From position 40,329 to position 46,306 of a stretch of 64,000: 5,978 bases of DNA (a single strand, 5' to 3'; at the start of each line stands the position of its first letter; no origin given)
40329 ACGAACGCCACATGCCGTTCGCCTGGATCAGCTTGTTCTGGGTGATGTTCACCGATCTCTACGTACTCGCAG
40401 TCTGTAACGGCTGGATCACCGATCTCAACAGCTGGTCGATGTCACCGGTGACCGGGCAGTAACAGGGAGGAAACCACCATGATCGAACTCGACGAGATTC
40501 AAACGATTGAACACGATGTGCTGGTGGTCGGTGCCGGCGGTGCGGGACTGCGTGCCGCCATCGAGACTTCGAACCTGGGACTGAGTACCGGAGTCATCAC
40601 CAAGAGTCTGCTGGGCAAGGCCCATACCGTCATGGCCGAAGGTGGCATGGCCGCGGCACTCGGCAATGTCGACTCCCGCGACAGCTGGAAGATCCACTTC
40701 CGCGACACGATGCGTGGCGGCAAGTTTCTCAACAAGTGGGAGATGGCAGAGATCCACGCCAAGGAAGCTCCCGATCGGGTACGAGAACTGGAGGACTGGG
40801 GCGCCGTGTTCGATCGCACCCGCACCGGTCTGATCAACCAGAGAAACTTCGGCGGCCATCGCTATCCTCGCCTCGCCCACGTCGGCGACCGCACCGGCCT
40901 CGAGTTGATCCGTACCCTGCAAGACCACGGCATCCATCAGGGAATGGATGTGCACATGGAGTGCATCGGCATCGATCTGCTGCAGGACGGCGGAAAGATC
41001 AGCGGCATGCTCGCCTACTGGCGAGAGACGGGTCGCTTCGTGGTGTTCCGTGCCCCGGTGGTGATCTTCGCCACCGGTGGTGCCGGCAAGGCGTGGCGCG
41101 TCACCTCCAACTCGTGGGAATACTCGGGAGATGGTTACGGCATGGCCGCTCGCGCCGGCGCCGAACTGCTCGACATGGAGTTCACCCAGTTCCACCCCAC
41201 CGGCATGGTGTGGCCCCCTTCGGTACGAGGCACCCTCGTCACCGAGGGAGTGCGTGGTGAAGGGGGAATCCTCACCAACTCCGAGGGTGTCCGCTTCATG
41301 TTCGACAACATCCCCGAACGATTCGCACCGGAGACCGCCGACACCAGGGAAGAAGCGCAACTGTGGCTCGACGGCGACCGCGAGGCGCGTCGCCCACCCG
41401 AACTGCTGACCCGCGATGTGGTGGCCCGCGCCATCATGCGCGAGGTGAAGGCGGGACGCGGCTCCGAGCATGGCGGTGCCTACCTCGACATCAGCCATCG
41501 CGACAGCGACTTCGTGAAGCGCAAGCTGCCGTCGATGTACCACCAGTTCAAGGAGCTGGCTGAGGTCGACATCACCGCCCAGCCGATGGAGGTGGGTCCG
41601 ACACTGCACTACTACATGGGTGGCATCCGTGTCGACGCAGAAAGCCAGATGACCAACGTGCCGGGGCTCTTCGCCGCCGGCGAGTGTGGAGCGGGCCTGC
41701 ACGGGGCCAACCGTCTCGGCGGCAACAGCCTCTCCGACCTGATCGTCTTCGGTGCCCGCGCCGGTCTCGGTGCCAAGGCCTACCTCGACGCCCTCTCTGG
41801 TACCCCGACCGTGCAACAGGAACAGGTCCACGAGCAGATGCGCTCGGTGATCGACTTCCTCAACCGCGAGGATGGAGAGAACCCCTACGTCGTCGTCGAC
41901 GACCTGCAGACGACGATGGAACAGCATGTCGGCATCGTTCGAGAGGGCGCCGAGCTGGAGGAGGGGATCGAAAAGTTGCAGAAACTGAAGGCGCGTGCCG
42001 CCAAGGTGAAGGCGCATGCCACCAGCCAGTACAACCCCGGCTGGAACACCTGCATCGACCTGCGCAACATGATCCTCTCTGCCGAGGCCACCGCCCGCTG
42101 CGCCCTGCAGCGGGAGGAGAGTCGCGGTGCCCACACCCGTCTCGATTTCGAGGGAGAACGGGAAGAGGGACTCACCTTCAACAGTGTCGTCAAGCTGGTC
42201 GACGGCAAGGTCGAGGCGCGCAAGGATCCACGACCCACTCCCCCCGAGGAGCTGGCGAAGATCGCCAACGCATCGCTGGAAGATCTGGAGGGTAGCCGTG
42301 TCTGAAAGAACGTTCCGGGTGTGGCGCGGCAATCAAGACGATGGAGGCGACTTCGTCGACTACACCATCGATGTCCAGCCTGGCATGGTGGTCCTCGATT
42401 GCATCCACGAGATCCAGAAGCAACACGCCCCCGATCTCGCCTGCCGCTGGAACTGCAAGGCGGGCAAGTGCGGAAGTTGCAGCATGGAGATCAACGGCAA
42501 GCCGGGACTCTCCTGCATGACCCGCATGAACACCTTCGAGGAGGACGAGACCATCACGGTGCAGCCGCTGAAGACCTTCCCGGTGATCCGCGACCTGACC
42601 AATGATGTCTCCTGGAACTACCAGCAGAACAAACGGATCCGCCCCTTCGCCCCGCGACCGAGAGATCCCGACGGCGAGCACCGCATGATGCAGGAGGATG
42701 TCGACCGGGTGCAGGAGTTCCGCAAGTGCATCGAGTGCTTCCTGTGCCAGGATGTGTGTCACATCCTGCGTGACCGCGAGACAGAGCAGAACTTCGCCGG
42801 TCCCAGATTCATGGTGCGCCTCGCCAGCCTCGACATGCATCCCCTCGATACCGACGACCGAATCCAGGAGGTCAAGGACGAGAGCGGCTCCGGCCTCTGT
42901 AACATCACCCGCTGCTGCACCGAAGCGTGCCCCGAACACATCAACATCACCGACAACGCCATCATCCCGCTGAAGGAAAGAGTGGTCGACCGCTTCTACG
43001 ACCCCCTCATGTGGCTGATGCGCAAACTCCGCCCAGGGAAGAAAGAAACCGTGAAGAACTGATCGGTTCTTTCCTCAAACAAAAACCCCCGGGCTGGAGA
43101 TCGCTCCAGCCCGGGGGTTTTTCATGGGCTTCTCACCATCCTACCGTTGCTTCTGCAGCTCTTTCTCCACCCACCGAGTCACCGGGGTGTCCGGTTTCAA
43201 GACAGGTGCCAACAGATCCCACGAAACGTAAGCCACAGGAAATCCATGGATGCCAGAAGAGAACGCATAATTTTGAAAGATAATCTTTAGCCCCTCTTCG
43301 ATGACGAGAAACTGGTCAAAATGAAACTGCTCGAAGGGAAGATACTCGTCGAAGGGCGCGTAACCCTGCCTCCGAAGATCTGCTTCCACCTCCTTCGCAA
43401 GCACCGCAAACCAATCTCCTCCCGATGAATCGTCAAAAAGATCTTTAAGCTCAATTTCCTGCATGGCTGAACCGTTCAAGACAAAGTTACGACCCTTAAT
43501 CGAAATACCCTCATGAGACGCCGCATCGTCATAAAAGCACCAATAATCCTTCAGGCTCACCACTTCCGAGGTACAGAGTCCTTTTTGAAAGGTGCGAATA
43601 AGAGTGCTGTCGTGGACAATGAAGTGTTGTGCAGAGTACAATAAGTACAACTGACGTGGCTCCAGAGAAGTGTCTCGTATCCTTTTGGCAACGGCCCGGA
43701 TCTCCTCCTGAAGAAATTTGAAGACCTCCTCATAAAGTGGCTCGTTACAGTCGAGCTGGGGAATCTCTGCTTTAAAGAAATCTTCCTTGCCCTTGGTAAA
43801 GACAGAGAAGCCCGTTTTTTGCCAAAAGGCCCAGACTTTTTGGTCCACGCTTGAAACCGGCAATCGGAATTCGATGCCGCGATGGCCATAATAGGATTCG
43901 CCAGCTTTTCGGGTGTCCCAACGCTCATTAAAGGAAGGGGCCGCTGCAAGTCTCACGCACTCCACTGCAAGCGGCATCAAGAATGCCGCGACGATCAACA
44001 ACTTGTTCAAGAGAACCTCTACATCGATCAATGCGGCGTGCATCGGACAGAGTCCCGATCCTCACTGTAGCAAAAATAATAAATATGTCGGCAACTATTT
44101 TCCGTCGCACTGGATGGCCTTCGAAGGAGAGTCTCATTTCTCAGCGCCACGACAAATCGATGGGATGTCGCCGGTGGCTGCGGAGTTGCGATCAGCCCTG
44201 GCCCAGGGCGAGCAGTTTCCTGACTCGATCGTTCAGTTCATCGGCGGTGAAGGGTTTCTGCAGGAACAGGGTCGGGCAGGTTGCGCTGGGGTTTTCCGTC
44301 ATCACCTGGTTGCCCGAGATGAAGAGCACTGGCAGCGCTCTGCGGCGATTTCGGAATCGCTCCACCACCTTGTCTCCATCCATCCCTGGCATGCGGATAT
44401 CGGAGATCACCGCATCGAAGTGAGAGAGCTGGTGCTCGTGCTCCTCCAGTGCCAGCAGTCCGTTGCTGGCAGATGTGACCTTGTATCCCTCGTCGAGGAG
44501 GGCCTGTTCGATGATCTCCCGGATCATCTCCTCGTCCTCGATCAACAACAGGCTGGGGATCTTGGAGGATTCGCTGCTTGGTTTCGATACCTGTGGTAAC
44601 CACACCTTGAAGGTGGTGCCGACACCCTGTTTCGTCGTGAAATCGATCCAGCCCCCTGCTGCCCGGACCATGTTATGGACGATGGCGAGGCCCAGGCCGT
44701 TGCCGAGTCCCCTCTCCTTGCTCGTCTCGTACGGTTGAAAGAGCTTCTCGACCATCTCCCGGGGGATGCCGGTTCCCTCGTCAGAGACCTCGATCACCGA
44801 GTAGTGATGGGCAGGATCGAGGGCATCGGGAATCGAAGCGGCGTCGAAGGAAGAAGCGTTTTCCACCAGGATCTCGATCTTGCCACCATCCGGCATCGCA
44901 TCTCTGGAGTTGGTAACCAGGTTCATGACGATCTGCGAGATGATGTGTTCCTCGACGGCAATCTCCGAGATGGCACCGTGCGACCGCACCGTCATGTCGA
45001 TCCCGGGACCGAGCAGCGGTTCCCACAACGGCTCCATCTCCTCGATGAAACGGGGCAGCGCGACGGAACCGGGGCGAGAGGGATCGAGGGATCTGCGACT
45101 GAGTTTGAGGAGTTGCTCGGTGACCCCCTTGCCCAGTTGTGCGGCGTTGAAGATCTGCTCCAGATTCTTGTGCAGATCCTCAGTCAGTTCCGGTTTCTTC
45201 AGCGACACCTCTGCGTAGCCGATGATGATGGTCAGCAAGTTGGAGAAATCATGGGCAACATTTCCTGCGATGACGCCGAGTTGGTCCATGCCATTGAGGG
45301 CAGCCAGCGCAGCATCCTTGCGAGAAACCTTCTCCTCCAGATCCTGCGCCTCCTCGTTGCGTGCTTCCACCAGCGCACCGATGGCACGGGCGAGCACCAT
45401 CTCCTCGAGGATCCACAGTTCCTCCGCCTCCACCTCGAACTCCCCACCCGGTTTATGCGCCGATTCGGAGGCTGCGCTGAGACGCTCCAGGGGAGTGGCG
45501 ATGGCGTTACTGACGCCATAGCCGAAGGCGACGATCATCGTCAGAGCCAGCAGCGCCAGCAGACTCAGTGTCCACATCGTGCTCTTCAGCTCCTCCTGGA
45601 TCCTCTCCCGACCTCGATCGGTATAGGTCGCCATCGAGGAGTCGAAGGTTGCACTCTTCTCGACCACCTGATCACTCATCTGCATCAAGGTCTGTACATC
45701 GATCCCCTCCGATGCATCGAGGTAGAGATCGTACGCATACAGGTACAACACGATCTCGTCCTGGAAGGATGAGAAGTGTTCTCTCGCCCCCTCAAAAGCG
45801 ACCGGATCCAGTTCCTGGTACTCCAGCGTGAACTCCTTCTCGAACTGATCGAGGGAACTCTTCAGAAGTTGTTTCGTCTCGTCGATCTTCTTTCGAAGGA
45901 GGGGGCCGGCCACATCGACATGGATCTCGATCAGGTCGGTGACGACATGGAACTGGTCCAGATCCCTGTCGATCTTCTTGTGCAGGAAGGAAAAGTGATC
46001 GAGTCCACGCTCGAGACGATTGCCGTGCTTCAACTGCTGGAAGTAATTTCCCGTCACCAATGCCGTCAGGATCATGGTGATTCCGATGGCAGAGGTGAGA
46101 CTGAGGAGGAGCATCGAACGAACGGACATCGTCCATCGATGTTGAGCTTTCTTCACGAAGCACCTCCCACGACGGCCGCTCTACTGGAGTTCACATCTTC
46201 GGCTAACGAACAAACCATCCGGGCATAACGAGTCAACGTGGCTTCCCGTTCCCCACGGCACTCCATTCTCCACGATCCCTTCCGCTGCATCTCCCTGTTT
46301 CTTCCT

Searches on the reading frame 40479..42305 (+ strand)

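Call 72: search_protein_families(library=pfam, proteins=[window:40479-42305:+], max_evalue=0.00001)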
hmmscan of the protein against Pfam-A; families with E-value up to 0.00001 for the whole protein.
window:40479-42305:+ (608 aa): 3 families
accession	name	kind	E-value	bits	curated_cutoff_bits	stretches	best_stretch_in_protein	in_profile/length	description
PF00890.30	FAD_binding_2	-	1.2e-89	301.9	20.4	1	13-418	1-414/414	FAD binding domain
PF02910.25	Succ_DH_flav_C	-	6.3e-25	88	20.8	1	474-570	2-99/130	Fumarate reductase flavoprotein C-term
PF07992.20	Pyr_redox_2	-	4.4e-06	26.8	26.1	0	12-45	1-31/291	Pyridine nucleotide-disulphide oxidoreductase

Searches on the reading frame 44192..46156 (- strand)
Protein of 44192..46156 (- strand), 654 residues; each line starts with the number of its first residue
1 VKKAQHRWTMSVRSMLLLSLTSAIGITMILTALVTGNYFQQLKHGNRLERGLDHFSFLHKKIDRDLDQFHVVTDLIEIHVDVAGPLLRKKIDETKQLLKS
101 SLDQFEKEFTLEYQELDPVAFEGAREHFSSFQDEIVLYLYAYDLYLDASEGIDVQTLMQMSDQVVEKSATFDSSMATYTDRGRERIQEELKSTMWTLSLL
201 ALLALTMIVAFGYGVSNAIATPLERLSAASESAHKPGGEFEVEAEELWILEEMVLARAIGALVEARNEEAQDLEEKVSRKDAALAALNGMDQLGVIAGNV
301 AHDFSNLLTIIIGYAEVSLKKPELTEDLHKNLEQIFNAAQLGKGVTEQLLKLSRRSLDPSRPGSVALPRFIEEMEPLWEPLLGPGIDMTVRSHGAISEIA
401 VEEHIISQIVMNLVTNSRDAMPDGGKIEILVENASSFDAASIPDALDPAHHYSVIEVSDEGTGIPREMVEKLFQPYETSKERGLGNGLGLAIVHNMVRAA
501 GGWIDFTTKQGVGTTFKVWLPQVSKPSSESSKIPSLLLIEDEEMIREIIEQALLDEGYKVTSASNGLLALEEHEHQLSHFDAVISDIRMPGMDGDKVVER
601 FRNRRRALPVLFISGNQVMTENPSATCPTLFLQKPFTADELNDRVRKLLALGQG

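Call 72: search_protein_families(library=pfam, proteins=[window:44192-46156:-], max_evalue=0.00001)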
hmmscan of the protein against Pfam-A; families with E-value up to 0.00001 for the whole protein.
window:44192-46156:- (654 aa): 3 families
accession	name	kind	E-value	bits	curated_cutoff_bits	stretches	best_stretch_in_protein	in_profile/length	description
PF02518.31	HATPase_c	-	4.1e-22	79.1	26.4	1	405-522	5-109/111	Histidine kinase-, DNA gyrase B-, and HSP90-like ATPase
PF00072.30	Response_reg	-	1.5e-19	70.7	30.2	1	537-645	2-110/111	Response regulator receiver domain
PF00512.31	HisKA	-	2.4e-07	31.1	26.9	1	297-355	6-63/66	His Kinase A (phospho-acceptor) domain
